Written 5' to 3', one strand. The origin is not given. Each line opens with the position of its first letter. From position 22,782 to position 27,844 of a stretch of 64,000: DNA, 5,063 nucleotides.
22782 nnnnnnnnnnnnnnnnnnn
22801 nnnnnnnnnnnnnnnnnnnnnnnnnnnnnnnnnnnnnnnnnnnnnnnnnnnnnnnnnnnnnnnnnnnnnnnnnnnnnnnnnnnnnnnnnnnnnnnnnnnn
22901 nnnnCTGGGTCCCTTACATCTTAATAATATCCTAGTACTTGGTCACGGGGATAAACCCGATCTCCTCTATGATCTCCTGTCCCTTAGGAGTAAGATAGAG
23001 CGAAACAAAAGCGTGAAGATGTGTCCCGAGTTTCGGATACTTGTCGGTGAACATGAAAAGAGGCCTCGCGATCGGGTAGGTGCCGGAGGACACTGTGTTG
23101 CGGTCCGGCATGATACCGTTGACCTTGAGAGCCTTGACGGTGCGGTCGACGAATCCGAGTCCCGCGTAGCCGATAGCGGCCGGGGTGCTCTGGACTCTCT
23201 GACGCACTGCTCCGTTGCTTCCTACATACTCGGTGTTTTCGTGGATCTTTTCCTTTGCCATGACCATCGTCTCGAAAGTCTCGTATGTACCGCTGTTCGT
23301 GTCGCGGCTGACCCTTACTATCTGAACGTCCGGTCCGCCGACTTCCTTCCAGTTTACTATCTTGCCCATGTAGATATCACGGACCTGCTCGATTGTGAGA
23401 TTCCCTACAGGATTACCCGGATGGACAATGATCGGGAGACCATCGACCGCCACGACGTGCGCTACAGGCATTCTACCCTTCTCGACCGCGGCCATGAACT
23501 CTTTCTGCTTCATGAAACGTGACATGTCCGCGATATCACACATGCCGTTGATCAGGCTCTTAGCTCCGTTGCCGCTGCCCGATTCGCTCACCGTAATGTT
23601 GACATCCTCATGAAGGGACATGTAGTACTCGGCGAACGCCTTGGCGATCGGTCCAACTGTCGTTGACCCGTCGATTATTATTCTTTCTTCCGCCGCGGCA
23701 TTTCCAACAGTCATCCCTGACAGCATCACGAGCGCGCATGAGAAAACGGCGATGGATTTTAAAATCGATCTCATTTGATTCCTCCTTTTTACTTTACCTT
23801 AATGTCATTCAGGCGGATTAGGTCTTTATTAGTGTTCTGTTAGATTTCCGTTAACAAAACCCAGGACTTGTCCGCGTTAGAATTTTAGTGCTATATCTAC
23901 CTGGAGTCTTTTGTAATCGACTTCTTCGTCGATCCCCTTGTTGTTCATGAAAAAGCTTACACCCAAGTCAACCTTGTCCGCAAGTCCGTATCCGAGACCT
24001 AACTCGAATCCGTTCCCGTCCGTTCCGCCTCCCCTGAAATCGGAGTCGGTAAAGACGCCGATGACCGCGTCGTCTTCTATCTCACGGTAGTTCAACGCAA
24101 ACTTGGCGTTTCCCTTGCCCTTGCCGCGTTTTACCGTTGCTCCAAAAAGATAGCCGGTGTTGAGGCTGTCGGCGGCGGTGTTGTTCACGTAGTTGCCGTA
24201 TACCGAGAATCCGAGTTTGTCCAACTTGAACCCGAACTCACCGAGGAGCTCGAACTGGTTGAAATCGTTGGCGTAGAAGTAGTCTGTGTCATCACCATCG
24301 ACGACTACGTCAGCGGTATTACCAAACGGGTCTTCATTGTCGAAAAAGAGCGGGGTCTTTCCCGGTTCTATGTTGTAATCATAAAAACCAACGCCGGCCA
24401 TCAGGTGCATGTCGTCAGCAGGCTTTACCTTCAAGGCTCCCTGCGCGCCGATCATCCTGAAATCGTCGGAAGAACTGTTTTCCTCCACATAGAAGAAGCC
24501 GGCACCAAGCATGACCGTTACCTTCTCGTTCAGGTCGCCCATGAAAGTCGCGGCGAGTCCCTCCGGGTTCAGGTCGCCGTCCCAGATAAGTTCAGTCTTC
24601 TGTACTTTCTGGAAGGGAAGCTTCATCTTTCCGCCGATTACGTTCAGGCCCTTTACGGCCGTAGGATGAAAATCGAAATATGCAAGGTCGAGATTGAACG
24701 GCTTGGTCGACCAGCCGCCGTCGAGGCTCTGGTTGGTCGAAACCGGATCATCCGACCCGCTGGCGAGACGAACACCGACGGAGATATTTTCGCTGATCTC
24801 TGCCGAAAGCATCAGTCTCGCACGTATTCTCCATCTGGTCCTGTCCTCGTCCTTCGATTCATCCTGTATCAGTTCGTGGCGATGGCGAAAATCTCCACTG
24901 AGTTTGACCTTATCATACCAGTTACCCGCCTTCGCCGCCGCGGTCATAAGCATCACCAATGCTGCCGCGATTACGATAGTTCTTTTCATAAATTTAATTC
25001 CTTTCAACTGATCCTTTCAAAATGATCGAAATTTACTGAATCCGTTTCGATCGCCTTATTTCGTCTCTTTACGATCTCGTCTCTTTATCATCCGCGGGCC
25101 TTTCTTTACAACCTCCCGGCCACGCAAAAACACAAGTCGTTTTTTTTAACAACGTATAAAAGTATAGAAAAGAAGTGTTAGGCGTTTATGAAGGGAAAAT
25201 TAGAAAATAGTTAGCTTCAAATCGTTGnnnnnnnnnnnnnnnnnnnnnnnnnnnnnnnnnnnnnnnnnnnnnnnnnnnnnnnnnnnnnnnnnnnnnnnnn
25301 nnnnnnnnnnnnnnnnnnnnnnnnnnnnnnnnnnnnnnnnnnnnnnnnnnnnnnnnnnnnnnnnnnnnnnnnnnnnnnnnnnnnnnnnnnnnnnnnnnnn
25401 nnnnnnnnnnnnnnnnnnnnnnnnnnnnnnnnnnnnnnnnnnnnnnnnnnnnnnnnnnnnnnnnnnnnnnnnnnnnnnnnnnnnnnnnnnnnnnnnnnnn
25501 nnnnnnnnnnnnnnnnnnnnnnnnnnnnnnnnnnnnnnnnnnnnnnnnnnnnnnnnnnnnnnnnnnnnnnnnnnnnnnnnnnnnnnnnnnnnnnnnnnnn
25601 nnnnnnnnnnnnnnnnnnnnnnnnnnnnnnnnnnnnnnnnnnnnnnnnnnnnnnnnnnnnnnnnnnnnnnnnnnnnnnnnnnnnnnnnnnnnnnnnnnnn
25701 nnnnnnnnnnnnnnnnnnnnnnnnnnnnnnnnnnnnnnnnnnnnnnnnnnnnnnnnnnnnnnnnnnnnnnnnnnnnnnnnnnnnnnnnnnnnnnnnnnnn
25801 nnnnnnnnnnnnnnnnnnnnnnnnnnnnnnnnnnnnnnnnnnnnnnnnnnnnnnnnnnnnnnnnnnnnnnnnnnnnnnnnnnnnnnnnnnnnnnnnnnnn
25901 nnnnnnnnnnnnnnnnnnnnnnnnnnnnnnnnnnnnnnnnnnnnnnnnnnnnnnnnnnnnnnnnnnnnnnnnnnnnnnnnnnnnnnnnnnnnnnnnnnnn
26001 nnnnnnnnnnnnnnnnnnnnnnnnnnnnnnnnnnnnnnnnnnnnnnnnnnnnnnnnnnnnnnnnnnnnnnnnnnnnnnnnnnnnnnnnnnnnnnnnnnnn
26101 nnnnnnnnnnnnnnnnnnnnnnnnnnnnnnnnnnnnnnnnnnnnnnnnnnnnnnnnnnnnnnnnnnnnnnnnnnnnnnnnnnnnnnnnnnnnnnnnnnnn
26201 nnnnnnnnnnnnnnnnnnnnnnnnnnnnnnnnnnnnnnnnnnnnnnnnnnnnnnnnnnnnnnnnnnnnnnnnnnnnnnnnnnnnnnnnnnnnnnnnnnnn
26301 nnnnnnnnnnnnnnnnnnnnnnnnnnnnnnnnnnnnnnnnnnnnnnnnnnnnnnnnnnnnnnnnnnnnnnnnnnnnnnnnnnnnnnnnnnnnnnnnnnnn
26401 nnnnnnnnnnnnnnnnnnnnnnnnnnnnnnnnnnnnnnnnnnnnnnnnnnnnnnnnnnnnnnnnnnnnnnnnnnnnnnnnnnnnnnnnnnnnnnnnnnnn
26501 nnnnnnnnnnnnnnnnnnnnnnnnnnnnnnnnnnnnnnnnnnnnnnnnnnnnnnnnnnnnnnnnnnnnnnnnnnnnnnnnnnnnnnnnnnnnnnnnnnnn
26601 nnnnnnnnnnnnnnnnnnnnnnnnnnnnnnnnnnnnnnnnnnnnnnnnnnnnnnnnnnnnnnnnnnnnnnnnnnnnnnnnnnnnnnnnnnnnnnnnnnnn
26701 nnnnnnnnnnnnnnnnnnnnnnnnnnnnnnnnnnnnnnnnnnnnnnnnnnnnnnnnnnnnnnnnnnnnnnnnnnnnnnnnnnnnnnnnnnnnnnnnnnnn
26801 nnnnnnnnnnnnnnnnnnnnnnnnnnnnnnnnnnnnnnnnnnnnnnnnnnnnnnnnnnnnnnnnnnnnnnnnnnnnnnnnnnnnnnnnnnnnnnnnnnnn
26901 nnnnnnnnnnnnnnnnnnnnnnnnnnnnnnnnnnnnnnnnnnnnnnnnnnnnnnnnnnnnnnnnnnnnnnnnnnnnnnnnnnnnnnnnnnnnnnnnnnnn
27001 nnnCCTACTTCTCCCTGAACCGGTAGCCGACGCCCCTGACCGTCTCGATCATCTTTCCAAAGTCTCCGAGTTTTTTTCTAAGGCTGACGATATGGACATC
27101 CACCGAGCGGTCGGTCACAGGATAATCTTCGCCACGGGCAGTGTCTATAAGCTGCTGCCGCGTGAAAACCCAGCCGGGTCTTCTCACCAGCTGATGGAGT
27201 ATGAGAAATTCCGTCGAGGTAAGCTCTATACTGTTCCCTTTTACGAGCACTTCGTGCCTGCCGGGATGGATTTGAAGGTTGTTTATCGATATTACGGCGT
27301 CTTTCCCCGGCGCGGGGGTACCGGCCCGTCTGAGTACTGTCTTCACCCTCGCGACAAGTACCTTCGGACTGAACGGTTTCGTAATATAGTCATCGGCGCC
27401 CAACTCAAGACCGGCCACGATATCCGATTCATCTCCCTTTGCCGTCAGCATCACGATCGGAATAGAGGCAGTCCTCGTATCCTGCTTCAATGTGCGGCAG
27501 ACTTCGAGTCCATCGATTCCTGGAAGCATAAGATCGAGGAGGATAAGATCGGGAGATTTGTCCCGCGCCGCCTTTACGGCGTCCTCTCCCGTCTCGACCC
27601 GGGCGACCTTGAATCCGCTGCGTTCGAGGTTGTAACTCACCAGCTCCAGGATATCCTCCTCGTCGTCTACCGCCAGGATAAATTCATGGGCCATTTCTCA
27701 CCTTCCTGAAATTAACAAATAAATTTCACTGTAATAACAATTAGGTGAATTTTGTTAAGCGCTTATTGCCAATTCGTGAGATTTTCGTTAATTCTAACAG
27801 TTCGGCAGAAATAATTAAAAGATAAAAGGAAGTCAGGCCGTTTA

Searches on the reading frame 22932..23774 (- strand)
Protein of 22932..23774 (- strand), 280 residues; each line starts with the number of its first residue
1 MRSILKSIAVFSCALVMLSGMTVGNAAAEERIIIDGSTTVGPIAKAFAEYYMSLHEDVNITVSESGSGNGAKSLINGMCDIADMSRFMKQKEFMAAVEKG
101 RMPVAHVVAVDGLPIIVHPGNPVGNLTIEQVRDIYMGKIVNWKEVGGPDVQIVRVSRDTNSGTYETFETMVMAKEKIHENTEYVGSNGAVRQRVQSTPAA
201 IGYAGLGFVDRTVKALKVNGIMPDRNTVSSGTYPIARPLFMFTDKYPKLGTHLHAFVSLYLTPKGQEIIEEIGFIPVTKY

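Call 18: search_protein_families(library=pfam, proteins=[window:22932-23774:-], max_evalue=0.001)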
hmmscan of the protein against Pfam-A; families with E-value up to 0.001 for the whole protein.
window:22932-23774:- (280 aa): 3 families
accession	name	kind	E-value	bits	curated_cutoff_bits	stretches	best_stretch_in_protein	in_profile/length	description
PF12849.12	PBP_like_2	-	2.6e-39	136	27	1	26-258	4-261/267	PBP superfamily domain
PF12727.12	PBP_like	-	2.2e-14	53.5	27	1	49-217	2-162/193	PBP superfamily domain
PF13531.11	SBP_bac_11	-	3.3e-09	37.3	25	1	42-274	11-226/227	Bacterial extracellular solute-binding protein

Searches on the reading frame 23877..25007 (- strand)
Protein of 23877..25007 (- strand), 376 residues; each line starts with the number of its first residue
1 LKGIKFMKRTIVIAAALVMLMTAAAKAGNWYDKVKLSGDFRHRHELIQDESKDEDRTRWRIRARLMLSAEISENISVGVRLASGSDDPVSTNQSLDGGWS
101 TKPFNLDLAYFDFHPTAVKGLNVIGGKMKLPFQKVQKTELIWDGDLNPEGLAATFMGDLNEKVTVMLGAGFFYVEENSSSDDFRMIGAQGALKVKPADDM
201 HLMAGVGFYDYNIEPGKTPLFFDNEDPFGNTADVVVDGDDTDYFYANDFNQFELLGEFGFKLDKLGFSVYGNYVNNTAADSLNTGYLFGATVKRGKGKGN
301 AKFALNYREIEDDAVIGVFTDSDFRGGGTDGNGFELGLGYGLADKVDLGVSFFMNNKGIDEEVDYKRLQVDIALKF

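Call 18: search_protein_families(library=pfam, proteins=[window:23877-25007:-], max_evalue=0.001)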
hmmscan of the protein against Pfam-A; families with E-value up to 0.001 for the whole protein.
window:23877-25007:- (376 aa): 1 family
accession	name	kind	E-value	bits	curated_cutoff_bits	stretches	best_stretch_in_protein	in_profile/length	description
PF16930.11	Porin_5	-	3.2e-46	158.4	22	2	52-213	155-327/535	Putative porin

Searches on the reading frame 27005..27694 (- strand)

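Call 18: search_protein_families(library=pfam, proteins=[window:27005-27694:-], max_evalue=0.001)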
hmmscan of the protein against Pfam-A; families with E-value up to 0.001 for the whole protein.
window:27005-27694:- (229 aa): 3 families
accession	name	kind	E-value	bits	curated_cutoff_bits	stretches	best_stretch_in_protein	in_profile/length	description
PF00072.30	Response_reg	-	3.4e-32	111.4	30.2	1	6-118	1-111/111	Response regulator receiver domain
PF00486.34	Trans_reg_C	-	1.1e-24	86.7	26.2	1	153-226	1-77/77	Transcriptional regulatory protein, C terminal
PF23198.2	PDE8A_N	-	1.2e-05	25.7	29.6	1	12-88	19-96/147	PDE8A-like, N-terminal domain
